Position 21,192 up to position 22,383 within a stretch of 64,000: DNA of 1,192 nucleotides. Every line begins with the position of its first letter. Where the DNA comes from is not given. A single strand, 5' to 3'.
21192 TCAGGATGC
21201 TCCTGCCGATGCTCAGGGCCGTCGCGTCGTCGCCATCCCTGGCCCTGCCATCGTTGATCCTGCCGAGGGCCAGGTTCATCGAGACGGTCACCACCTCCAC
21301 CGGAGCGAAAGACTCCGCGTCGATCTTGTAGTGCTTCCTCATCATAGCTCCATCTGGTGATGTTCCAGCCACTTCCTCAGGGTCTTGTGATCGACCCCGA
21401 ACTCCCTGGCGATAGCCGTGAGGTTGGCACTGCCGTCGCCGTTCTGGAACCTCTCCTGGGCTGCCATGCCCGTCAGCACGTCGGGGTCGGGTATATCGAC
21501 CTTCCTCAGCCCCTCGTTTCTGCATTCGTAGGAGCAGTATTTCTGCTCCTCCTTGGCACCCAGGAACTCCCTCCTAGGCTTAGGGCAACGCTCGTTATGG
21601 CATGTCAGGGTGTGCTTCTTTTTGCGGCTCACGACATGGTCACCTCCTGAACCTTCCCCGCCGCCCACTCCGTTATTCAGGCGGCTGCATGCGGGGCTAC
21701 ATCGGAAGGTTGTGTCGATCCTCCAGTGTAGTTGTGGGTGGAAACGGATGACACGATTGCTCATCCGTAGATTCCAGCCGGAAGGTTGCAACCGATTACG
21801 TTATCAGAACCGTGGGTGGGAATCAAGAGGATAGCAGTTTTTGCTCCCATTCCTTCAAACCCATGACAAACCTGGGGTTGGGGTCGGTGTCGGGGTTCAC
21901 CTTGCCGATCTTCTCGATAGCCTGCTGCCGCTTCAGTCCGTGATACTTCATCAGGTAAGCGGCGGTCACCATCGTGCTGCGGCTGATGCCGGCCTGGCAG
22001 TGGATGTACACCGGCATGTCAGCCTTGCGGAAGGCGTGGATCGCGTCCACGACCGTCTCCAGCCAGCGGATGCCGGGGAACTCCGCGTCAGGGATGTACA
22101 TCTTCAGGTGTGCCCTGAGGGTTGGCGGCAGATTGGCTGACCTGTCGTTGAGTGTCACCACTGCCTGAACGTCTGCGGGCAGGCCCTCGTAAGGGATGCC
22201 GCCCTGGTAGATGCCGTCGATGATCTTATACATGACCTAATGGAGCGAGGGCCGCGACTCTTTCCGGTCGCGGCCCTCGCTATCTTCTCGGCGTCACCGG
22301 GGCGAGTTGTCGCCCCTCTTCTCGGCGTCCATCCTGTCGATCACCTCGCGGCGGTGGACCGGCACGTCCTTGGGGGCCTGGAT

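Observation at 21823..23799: Signalling cassette: dual-specificity phosphatase, CsrA homologue, heptose epimerase and stand-alone receiver domain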

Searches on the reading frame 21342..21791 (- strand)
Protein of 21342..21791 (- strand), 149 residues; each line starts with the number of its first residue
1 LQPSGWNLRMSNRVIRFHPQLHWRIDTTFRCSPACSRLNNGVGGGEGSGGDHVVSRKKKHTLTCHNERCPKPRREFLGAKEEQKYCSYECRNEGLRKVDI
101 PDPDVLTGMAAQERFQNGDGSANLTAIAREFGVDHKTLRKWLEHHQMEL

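Call 3: search_protein_families(library=pfam, proteins=[window:21342-21791:-], max_evalue=0.01)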
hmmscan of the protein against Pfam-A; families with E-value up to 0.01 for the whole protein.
window:21342-21791:- (149 aa): 0 families

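Call 4: search_protein_families(library=phrogs, proteins=[window:21342-21791:-], max_evalue=0.01)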
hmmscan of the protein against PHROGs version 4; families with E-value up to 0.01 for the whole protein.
window:21342-21791:- (149 aa): 2 families
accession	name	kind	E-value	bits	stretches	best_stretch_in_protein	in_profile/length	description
phrog_15471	-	DNA, RNA and nucleotide metabolism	3.2e-05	24.8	1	55-147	96-174/183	HNH endonuclease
phrog_1271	-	DNA, RNA and nucleotide metabolism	0.0002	21.8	1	30-117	195-248/361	HNH endonuclease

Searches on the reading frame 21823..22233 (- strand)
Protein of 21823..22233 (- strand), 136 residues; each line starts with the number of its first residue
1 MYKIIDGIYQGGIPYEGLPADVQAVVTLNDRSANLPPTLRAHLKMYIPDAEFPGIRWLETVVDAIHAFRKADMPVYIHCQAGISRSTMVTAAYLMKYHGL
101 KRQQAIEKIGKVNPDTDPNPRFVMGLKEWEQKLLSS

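Call 3: search_protein_families(library=pfam, proteins=[window:21823-22233:-], max_evalue=0.01)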
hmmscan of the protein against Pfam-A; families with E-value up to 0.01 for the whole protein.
window:21823-22233:- (136 aa): 5 families
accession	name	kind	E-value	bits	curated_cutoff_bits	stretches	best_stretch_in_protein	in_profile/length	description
PF00782.25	DSPc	-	5.7e-20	71.9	33.5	1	50-132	51-133/133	Dual specificity phosphatase, catalytic domain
PF22785.1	Tc-R-P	-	9e-11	42.7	27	1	21-96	23-103/106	Polymorphic toxin system, DSP-PTPase phosphatase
PF22784.1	PTP-SAK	-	4.8e-06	27.1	27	1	40-117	55-128/153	Swiss Army Knife protein, DSP-PTPase phosphatase domain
PF22741.1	PTP-NADK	-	0.0002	21.2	27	1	44-95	81-132/163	DSP-PTPase phosphatase fused to NAD+ Kinase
PF00102.32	Y_phosphatase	-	0.0015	18.6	20.9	1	60-95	153-192/234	Protein-tyrosine phosphatase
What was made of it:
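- Checked: Phosphatase, 21823-22233: Pfam DSPc E=5.7e-20, 71.9 bits against a cut-off of 33.5 (call 3).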

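Call 4: search_protein_families(library=phrogs, proteins=[window:21823-22233:-], max_evalue=0.01)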
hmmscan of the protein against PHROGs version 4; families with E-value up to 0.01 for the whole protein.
window:21823-22233:- (136 aa): 4 families
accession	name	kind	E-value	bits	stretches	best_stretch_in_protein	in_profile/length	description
phrog_10650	-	other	2e-08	34.8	1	3-110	37-147/169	dual specificity phosphatase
phrog_5614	-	unknown function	1.5e-05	26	1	65-104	73-114/161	-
phrog_32716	-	other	0.00056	21.2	1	59-119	69-129/149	dual specificity phosphatase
phrog_17568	-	DNA, RNA and nucleotide metabolism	0.00071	20.5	1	41-108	55-122/166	thymidylate synthase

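Call 27: find_related_loci(query=window:21823-22233:-, collection=viral_contigs, flank=6000)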
Query window:21823-22233:- (136 aa) in viral_contigs; peptide patterns used: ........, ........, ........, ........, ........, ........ (x = any residue, [..] = any of these).
10 stretches matched a pattern, but none encodes a relative of the query by tblastn (E <= 1e-3).
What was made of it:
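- Tried and rejected: The phosphatase found no relatives (call 27).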

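Call 40: find_homologous_proteins(query=window:21823-22233:-, max_evalue=0.00001)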
Query window:21823-22233:- (136 aa): 11 proteins with E <= 0.00001 among 18 candidates.
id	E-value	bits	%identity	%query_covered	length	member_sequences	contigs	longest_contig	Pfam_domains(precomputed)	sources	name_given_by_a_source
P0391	6.4e-87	306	100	100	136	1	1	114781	PF22784.2,PF22785.2,PF00782.26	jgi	-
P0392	5.0e-67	242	79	100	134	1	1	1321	PF22785.2,PF00782.26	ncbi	-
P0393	1.2e-60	221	70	100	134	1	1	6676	PF22785.2,PF00782.26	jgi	jgi:protein-tyrosine phosphatase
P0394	1.7e-39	153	58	98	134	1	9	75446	PF22785.2,PF00782.26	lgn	-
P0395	6.5e-31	125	50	97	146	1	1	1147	PF22784.2,PF22785.2,PF00782.26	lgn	-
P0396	5.2e-24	103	47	96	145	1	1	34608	PF22785.2,PF00782.26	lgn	-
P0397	1.2e-21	95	40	95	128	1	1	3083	PF22784.2,PF22741.2,PF22785.2,PF00782.26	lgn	-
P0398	3.3e-15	74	41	96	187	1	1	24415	PF22785.2,PF00782.26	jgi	jgi:hypothetical protein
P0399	3.9e-15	74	42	93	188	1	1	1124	PF22784.2,PF22741.2,PF22785.2,PF00782.26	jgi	jgi:hypothetical protein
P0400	1.9e-14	72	50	56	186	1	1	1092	PF22741.2,PF22785.2,PF00782.26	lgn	-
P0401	4.9e-14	70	39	86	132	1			PF22785.2,PF00782.26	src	-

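Call 41: find_encoding_contigs(protein=P0396, flank=8000, max_places=2)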
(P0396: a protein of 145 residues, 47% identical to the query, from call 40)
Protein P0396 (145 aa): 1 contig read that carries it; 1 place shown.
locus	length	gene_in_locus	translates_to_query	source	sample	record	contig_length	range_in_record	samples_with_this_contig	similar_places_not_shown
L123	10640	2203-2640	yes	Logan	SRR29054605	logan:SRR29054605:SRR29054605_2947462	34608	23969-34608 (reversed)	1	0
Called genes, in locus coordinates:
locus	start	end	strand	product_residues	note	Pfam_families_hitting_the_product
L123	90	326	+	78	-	-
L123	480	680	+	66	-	-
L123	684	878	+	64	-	-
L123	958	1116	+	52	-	-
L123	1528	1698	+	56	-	-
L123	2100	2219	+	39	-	-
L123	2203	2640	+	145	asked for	PF00782:DSPc, PF22785:Tc-R-P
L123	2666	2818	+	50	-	-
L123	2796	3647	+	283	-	-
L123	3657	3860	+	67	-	-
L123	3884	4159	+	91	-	-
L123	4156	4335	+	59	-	-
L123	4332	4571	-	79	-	-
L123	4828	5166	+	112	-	-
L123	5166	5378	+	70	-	-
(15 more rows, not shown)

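Call 42: find_encoding_contigs(protein=P0398, flank=8000, max_places=2)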
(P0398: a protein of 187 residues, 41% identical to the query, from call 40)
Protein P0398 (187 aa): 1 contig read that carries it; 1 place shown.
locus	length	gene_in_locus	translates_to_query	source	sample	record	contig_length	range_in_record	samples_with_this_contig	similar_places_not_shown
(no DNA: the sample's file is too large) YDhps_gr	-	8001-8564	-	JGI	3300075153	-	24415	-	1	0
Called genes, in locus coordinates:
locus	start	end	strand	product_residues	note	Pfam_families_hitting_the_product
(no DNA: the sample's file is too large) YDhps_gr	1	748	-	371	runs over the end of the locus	PF02463:SMC_N (weak), PF11398:DUF2813 (faint), PF13175:AAA_15, PF13476:AAA_23 (weak), PF13304:AAA_21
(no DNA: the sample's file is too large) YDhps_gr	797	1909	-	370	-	PF05222:AlaDh_PNT_N, PF01262:AlaDh_PNT_C, PF02826:2-Hacid_dh_C (weak)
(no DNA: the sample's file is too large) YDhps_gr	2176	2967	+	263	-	PF07963:N_methyl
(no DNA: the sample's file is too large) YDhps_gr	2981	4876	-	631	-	PF17297:PEPCK_N, PF00821:PEPCK_GTP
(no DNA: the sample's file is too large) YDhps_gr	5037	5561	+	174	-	PF02082:Rrf2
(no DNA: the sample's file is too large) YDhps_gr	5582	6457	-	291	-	PF01545:Cation_efflux, PF16916:ZT_dimer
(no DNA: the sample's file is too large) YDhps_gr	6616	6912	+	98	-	PF02482:Ribosomal_S30AE (weak)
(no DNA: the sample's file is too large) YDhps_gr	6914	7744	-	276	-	PF13411:MerR_1, PF00376:MerR, PF06445:GyrI-like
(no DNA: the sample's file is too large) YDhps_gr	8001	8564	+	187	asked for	PF00782:DSPc, PF22785:Tc-R-P (weak)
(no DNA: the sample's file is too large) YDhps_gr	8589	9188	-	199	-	-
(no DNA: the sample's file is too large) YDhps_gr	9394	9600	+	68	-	PF21247:Fic-like_C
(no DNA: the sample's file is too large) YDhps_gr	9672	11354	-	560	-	PF00873:ACR_tran, PF03176:MMPL (faint)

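Call 45: search_solved_structures(query=window:21823-22233:-, show_alignments=4, max_evalue=0.01)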
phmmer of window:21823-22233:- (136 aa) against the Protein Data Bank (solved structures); distinct sequences matched with E-value up to 0.01: 74 (the best 60 are shown).
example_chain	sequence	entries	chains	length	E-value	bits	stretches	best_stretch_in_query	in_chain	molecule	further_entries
2j16_A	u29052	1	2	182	2.8e-09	40.2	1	43-133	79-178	TYROSINE-PROTEIN PHOSPHATASE YIL113W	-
2wgp_A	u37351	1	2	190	4e-09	39.7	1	46-134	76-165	DUAL SPECIFICITY PROTEIN PHOSPHATASE 14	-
4yr8_G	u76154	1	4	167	6.7e-09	39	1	55-133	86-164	Dual specificity protein phosphatase 16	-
6apx_A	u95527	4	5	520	1e-08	38.4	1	21-134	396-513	Maltose-binding periplasmic protein,Dual specificity protein phosphatase 1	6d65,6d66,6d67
3rgo_A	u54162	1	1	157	2.2e-08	37.3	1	67-133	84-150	Protein-tyrosine phosphatase mitochondrial 1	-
1yz4_A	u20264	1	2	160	2.9e-08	36.9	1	37-129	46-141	dual specificity phosphatase-like 15 isoform a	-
2esb_A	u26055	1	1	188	6.9e-08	35.7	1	38-131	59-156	Dual specificity protein phosphatase 18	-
25xa_A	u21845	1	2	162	7.1e-08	35.6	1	22-116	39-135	Dual specificity protein phosphatase family protein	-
5y16_A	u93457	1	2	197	7.4e-08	35.6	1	54-133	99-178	Dual specificity phosphatase 28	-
2j17_A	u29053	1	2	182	7.4e-08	35.6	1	43-133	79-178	TYROSINE-PROTEIN PHOSPHATASE YIL113W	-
9y55_A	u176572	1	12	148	1.9e-07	34.2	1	57-133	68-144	Dual specificity protein phosphatase 10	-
8otz_k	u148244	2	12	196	2e-07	34.2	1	46-135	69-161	Dual specificity phosphatase 21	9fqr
9o8w_A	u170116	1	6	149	2e-07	34.2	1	57-133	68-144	Dual specificity protein phosphatase 10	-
4jmk_A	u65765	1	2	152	2.1e-07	34.1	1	55-133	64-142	Dual specificity protein phosphatase 8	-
7y4c_A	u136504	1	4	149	2.7e-07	33.8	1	57-133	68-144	Dual specificity protein phosphatase 10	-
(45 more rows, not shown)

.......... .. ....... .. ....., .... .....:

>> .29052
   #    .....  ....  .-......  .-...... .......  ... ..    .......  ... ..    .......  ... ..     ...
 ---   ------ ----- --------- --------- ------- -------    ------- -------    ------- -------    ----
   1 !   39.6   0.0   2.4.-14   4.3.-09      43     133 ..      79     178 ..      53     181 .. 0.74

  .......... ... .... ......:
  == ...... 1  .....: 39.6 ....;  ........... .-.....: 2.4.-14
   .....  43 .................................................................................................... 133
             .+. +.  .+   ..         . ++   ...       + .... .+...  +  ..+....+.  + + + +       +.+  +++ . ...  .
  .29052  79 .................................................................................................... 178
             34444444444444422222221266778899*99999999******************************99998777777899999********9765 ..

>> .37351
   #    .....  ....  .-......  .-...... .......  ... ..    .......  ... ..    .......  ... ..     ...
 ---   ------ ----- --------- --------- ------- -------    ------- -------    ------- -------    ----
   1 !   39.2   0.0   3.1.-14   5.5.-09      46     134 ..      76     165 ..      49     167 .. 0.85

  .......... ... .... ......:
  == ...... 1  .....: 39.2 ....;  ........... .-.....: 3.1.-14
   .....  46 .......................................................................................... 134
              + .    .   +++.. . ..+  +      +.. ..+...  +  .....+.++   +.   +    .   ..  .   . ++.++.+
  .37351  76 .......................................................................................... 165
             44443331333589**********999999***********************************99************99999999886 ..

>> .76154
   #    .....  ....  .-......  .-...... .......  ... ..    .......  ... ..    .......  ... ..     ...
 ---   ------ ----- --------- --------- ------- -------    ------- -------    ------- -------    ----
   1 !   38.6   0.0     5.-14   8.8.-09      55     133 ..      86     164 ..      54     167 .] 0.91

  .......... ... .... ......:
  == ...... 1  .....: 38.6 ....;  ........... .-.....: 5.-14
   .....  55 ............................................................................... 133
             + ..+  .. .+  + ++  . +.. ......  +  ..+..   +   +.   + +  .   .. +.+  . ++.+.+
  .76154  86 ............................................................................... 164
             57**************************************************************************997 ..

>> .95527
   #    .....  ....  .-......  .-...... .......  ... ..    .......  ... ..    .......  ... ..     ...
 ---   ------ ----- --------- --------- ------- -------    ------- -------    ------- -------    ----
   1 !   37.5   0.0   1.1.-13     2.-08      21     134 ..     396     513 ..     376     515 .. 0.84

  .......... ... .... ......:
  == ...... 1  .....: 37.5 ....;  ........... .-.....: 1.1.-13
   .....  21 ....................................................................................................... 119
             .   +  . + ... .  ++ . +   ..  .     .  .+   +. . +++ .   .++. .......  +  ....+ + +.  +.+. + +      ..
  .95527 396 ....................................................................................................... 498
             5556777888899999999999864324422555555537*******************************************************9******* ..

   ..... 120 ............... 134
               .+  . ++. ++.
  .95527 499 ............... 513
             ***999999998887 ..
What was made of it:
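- Closest known: Dual-specificity phosphatases of the DSPc family. Same: The best PDB sequence matches are MKP-type DUSPs (call 45).
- Closest known: Dual-specificity phosphatases of the DSPc family. Different: At 136 aa it is shorter than the characterised enzymes (144-190 aa in call 45).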

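Call 49: search_protein_families(library=ncbifam, proteins=[window:21823-22233:-], max_evalue=0.001)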
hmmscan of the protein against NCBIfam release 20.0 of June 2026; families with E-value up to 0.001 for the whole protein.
window:21823-22233:- (136 aa): 1 family
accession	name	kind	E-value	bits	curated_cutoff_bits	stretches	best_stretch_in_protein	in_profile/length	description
NF009025.0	PRK12361.1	equivalog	6.3e-09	34.6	505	1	43-132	145-235/546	hypothetical protein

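Call 68: find_related_loci(query=A5, collection=metagenome_contigs, flank=7000)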
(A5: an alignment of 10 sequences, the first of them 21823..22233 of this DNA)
Query A5 (136 aa) in metagenome_contigs; peptide patterns used: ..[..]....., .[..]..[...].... (x = any residue, [..] = any of these).
72 stretches matched a pattern; 39 encode a relative of the query (tblastn E <= 1e-3); 39 distinct loci.
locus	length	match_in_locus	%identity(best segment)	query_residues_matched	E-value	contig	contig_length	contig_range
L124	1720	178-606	33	1-133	1e-23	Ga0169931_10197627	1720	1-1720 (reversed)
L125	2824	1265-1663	37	2-133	1e-22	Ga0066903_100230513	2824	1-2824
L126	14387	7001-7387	41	3-133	1e-22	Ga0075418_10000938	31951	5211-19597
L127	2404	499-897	36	2-133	3e-22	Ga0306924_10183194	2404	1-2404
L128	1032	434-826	38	2-133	4e-20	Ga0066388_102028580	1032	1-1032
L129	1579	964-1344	38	3-131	7e-20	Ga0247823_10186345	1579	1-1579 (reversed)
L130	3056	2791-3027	42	53-131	2e-19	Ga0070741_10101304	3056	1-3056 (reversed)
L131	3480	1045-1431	37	3-133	4e-19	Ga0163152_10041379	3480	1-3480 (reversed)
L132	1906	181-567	37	3-133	4e-19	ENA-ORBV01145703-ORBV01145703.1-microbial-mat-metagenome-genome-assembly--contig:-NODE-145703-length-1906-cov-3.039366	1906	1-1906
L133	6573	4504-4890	38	3-133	3e-19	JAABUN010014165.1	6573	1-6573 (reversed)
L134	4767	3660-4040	41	3-131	1e-18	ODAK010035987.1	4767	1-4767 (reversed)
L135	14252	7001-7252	40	53-136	9e-18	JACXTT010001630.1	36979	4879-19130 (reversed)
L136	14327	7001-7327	36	1-92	1e-17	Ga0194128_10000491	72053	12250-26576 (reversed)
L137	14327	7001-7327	36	1-92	1e-17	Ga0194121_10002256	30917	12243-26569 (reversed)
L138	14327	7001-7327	36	1-92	1e-17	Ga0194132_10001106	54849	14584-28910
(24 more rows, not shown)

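Call 73: search_protein_families(library=padloc, proteins=[window:21823-22233:-], max_evalue=0.01)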
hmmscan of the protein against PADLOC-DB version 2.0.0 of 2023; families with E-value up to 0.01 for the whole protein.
window:21823-22233:- (136 aa): 0 families

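Call 95: search_dna_similar(query=window:21823-22233:-, collection=phages, mode=protein, max_rows=15, max_evalue=0.001)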
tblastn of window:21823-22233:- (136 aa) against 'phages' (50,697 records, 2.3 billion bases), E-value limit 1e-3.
Records with a match: 6; places in all: 6; records where one place covers at least 80% of the query: 5.
Best place of each record, by identity: <60% 6.
By first word of the organism name: Gordonia 4; Rhodococcus 1; Mollyvirus 1.
By host as written in the record: Gordonia terrae 3612 4; Rhodococcus erythropolis NRRL B-1574 1; - 1.
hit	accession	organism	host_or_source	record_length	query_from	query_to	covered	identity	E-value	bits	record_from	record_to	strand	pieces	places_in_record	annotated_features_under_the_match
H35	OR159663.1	Gordonia Phage PhinkBoden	Gordonia terrae 3612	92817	1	129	95%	30.1%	6e-5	47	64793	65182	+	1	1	108: PTPc tyrosine phosphatase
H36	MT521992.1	Rhodococcus phage NiceHouse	Rhodococcus erythropolis NRRL B-1574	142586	3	122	88%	31.0%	9e-5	46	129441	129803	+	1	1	258: PTPc tyrosine phosphatase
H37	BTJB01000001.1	Mollyvirus Mo1-1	-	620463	35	133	73%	35.9%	1e-8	57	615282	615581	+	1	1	Dual specificity phosphatase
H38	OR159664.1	Gordonia Phage JonJames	Gordonia terrae 3612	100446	1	109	80%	31.6%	2e-5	48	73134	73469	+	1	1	125: PTPc tyrosine phosphatase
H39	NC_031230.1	Gordonia phage Yvonnetastic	Gordonia terrae 3612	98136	1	109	80%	30.7%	8e-6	49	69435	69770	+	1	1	121: dual specificity phosphatase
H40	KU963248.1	Gordonia phage Yvonnetastic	Gordonia terrae 3612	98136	1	109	80%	30.7%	8e-6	49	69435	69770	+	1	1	121: dual specificity protein-tyrosine phosphatase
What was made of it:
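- Closest known: Dual-specificity phosphatases of the DSPc family. Same: A few cultured phages carry distant homologues (call 95).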
